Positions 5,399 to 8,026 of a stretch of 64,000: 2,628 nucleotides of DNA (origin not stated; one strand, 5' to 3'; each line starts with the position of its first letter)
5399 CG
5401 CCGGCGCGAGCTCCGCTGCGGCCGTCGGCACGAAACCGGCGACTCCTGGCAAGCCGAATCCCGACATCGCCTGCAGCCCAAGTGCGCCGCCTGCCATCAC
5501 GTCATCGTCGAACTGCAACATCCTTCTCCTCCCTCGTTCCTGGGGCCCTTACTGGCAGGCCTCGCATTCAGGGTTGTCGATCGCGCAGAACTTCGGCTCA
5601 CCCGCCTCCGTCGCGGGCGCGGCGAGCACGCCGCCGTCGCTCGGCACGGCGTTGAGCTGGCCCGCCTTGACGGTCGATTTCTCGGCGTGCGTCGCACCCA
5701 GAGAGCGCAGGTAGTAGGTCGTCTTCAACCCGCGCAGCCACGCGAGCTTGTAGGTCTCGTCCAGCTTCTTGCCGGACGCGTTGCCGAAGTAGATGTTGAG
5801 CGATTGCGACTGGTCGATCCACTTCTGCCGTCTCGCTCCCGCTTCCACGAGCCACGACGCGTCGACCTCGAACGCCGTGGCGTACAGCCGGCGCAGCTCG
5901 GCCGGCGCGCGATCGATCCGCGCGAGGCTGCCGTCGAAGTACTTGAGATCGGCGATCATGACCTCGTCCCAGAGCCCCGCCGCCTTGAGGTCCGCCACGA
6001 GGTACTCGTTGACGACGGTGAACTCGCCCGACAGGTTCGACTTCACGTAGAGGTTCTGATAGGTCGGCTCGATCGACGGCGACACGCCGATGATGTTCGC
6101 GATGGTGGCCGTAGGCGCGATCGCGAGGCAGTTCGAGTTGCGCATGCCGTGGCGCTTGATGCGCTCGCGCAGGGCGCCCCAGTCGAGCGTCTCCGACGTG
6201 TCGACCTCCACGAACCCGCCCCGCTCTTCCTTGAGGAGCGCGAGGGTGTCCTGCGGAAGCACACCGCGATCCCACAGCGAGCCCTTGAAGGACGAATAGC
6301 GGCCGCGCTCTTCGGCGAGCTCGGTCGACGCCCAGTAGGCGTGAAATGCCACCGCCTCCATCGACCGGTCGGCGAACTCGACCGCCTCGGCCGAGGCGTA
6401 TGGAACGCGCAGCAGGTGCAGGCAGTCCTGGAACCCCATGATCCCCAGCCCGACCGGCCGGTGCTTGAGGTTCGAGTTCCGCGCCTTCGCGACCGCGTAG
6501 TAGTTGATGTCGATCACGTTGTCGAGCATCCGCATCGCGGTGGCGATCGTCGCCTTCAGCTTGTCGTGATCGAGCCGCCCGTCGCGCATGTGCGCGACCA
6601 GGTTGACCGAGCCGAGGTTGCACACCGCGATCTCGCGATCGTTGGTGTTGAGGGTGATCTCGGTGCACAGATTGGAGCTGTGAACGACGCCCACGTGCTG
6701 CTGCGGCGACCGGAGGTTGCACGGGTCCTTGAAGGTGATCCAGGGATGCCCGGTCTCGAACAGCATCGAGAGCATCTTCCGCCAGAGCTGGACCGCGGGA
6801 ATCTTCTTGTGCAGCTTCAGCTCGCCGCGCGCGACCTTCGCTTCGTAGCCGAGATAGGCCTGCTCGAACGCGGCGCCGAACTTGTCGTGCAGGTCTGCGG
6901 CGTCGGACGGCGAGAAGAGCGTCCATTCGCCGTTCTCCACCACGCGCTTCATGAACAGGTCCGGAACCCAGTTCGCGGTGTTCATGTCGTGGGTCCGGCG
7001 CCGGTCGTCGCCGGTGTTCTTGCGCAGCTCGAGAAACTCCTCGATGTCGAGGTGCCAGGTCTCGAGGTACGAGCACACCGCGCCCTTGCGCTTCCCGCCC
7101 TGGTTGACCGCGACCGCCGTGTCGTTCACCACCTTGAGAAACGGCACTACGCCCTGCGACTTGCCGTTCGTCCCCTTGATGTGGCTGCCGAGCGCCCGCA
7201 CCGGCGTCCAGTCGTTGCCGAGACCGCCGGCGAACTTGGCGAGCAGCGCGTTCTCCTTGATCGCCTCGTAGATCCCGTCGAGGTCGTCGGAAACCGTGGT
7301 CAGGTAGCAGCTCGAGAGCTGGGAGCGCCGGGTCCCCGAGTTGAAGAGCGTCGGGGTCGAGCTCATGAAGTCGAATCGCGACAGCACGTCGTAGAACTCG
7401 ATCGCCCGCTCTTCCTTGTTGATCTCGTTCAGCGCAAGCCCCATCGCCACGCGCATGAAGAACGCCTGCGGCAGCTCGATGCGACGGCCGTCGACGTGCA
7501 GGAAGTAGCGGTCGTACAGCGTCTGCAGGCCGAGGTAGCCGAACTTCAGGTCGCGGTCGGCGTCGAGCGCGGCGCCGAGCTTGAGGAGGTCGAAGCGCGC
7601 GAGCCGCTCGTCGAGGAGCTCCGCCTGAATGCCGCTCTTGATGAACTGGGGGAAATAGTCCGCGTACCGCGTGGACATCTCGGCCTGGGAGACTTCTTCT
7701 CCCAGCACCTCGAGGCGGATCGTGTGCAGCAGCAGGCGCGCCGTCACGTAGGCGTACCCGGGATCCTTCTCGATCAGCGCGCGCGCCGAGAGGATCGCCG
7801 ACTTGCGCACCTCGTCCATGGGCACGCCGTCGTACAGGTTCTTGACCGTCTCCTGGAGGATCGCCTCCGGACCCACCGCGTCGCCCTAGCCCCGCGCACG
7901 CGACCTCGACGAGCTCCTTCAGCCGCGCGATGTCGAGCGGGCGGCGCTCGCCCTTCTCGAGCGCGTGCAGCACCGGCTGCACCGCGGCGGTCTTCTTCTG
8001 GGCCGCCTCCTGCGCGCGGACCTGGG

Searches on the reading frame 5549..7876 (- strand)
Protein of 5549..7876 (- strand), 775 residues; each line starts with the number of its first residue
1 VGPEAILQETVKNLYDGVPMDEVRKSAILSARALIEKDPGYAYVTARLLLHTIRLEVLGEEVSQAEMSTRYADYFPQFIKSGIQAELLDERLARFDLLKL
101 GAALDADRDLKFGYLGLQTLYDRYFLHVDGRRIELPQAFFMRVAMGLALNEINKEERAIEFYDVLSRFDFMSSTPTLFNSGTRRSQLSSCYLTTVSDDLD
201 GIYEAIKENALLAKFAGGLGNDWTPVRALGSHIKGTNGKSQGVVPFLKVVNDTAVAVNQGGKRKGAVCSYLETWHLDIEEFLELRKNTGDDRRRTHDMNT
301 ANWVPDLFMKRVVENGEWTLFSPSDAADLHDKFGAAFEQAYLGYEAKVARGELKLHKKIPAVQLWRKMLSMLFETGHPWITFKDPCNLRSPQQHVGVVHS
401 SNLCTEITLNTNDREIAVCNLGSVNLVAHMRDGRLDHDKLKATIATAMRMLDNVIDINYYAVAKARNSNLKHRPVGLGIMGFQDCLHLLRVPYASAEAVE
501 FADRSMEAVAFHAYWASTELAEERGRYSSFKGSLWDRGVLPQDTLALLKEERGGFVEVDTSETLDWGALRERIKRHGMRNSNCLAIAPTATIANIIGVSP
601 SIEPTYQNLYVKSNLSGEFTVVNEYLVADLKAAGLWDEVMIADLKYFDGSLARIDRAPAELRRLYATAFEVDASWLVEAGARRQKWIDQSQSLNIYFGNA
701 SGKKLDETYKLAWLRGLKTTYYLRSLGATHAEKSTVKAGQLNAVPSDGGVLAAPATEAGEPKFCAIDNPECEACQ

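Call 63: search_protein_families(library=pfam, proteins=[window:5549-7876:-], max_evalue=0.00001)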
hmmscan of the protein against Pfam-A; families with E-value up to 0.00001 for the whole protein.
window:5549-7876:- (775 aa): 2 families
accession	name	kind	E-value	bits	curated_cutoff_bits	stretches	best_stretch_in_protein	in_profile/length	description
PF02867.20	Ribonuc_red_lgC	-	1.6e-187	624.8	23.9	1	188-723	1-523/523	Ribonucleotide reductase, barrel domain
PF00317.26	Ribonuc_red_lgN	-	6e-25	87.5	28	1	111-184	2-76/77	Ribonucleotide reductase, all-alpha domain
